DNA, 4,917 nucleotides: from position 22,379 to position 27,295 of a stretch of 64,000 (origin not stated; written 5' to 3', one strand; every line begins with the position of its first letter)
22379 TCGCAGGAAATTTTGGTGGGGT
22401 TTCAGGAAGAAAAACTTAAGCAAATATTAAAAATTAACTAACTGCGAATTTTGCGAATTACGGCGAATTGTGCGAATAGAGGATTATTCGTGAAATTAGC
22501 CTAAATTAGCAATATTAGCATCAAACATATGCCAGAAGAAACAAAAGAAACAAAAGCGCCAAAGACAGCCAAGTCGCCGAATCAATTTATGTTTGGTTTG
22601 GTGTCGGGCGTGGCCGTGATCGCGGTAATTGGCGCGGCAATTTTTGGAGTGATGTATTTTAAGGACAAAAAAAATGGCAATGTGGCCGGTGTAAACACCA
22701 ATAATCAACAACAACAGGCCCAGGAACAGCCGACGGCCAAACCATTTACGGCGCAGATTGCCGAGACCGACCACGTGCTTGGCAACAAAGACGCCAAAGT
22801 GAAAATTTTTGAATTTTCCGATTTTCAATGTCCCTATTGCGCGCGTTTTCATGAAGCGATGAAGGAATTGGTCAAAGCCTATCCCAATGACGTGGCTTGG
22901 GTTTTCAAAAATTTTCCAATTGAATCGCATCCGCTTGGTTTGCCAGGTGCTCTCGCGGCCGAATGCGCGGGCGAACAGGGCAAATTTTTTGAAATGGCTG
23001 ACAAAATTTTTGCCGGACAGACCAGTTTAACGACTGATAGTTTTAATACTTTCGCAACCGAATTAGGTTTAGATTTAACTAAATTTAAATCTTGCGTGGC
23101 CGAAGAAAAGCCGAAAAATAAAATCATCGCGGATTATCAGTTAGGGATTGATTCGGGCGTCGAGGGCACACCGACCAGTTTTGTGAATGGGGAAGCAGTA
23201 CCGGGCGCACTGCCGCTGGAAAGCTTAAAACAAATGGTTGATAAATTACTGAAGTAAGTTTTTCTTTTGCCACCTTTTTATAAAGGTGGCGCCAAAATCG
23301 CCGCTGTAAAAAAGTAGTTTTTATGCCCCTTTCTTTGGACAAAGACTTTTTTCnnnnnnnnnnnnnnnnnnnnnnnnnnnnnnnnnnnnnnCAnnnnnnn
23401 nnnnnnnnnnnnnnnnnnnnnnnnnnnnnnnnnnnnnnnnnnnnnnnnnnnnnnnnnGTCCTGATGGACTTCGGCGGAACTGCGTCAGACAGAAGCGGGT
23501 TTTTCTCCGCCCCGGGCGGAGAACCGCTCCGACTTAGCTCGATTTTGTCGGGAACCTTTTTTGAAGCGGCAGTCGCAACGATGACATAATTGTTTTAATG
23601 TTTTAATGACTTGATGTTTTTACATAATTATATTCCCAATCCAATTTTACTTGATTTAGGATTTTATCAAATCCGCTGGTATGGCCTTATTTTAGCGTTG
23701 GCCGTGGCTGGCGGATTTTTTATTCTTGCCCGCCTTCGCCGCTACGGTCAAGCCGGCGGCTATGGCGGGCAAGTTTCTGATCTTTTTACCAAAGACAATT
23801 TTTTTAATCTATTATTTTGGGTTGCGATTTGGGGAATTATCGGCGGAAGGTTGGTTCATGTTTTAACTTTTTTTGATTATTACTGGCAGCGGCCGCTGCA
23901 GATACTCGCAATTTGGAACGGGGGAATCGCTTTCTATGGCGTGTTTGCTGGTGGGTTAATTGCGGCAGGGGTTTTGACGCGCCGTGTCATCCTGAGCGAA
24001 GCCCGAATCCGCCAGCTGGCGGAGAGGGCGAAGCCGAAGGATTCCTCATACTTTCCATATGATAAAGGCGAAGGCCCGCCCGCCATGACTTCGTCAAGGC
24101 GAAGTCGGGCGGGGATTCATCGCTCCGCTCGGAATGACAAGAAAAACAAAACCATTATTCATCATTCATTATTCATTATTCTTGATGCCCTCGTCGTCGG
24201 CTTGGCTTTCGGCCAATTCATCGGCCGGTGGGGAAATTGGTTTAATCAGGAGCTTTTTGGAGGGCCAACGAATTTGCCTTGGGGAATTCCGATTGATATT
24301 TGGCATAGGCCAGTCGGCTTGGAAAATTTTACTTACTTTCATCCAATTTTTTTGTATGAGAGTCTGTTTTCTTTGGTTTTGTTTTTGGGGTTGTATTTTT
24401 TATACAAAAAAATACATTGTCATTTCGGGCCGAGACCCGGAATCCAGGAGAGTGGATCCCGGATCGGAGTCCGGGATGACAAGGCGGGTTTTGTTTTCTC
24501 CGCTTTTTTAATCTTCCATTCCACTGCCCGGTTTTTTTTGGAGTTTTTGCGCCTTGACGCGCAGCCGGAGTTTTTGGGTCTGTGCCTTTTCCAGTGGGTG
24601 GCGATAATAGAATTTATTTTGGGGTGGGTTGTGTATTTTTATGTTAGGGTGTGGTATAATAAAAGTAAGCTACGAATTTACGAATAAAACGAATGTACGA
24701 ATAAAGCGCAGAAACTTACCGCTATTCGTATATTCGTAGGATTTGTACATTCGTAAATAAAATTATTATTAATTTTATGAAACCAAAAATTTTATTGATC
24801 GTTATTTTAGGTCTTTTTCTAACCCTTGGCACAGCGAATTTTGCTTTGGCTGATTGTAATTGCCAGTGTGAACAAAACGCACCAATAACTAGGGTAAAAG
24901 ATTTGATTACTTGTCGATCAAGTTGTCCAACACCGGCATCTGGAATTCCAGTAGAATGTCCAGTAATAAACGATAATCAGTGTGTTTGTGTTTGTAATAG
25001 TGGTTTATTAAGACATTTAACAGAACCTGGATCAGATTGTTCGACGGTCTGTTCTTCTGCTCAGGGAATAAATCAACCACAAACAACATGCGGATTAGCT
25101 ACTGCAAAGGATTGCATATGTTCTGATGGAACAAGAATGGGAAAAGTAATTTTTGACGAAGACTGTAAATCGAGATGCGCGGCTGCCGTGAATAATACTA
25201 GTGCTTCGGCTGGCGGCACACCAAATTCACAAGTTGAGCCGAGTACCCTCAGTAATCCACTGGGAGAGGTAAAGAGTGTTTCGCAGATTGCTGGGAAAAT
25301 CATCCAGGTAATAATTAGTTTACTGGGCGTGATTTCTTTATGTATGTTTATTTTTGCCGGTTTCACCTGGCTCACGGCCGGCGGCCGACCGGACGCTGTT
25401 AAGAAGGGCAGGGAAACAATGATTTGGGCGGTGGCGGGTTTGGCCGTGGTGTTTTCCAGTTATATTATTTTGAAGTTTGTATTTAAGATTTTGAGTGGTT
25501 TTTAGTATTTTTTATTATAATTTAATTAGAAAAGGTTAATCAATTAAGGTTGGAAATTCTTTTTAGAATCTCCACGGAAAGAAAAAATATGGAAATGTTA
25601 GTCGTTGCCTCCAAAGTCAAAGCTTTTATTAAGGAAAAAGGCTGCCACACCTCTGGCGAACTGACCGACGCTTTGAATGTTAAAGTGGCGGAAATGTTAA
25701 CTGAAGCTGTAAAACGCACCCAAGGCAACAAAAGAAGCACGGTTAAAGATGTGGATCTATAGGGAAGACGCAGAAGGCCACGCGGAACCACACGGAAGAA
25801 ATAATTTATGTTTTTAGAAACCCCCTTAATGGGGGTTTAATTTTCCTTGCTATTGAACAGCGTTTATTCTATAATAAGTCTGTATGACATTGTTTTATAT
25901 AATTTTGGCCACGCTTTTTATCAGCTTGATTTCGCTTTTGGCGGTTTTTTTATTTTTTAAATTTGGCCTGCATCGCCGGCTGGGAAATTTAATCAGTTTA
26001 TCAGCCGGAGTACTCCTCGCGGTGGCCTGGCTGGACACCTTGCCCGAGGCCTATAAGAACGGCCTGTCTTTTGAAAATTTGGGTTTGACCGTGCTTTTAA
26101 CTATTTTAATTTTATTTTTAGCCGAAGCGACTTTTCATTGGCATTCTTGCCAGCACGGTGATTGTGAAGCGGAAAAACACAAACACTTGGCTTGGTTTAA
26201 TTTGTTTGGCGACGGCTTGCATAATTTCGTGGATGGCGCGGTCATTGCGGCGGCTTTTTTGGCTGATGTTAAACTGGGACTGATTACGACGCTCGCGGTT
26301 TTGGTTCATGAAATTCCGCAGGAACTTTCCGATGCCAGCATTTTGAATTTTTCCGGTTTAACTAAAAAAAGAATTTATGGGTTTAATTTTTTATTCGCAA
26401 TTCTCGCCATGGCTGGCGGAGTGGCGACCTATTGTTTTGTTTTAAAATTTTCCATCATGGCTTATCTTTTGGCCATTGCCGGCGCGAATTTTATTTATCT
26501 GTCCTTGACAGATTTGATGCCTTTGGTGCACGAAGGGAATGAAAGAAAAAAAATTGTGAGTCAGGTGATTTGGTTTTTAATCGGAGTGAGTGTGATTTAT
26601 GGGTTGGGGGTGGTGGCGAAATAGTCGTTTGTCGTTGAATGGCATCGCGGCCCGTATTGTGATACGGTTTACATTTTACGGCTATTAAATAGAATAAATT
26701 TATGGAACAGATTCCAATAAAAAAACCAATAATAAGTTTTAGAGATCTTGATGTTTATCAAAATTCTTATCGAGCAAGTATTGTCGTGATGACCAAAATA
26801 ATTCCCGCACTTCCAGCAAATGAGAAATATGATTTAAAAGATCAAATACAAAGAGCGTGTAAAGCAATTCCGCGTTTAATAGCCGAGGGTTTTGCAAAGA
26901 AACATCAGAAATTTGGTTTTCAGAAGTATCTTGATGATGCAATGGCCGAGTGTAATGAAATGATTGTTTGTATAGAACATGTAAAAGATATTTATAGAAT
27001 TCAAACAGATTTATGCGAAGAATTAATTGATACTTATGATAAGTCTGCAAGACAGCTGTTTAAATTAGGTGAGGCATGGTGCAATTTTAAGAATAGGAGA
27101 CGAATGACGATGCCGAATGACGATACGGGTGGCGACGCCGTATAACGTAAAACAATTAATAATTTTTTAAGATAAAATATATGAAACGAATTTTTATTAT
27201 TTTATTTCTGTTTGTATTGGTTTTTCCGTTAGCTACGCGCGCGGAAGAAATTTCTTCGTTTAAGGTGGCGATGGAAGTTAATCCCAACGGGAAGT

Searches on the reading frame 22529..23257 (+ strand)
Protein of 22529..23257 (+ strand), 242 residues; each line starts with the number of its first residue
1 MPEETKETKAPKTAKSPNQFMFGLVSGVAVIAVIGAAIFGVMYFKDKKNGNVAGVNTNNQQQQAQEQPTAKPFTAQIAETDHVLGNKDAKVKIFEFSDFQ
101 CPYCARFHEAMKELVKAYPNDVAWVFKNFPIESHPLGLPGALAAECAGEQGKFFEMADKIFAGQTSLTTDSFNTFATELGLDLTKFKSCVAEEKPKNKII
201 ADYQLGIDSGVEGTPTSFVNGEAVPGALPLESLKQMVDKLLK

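Call 75: search_protein_families(library=pfam, proteins=[window:22529-23257:+], max_evalue=0.001)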
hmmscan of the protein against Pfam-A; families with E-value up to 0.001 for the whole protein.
window:22529-23257:+ (242 aa): 3 families
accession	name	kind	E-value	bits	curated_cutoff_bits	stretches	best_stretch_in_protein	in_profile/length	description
PF13462.12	Thioredoxin_4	-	2.6e-31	109.5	23.2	1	79-239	3-165/165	Thioredoxin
PF01323.26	DSBA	-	1.2e-21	77.8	25.6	2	143-235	94-188/191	DSBA-like thioredoxin domain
PF13098.12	Thioredoxin_2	-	4.7e-06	27.3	27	1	88-236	4-103/104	Thioredoxin-like domain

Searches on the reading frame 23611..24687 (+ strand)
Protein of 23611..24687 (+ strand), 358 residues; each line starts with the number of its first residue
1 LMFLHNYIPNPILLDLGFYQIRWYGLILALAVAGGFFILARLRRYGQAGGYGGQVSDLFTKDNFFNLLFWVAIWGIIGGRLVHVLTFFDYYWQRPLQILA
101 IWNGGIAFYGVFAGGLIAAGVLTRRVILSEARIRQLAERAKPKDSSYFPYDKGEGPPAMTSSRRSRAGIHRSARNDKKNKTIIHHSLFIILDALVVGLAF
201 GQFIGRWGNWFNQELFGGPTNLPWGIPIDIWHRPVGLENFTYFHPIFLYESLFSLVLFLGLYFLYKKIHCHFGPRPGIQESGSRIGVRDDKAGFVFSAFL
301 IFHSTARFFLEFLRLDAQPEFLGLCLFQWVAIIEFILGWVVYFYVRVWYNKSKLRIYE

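Call 76: search_protein_families(library=pfam, proteins=[window:23611-24687:+], max_evalue=0.001)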
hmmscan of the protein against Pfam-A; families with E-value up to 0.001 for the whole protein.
window:23611-24687:+ (358 aa): 1 family
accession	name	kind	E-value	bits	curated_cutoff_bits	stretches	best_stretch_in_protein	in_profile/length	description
PF01790.23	LGT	-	4.4e-51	174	24.9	2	185-344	106-240/240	Prolipoprotein diacylglyceryl transferase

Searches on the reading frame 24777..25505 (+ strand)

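Call 75: search_protein_families(library=pfam, proteins=[window:24777-25505:+], max_evalue=0.001)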
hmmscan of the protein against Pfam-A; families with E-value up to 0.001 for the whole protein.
window:24777-25505:+ (242 aa): 1 family
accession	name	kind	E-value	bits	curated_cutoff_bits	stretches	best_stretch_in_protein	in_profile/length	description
PF18895.5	T4SS_pilin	-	2.8e-08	34.1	26.6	1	165-235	2-71/71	Type IV secretion system pilin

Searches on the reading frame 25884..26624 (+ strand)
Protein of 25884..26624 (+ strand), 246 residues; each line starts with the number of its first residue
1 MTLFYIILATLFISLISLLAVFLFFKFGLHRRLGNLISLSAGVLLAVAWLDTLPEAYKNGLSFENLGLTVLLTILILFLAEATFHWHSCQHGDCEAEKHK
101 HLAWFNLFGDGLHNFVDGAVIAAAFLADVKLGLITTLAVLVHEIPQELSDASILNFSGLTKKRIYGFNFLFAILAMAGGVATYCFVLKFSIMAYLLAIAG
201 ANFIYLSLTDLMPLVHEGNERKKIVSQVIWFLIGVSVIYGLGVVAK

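Call 75: search_protein_families(library=pfam, proteins=[window:25884-26624:+], max_evalue=0.001)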
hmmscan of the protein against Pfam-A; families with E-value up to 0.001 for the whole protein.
window:25884-26624:+ (246 aa): 1 family
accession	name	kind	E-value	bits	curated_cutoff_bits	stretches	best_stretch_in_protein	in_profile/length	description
PF02535.28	Zip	-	7.9e-30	104.6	35.1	2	89-241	164-322/323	ZIP Zinc transporter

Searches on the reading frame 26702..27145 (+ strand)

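Call 75: search_protein_families(library=pfam, proteins=[window:26702-27145:+], max_evalue=0.001)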
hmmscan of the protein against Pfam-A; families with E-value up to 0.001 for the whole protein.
window:26702-27145:+ (147 aa): 1 family
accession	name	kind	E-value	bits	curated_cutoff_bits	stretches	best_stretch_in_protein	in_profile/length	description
PF05635.17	23S_rRNA_IVP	-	5.4e-19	68.8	33.8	1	14-119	1-104/106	23S rRNA-intervening sequence protein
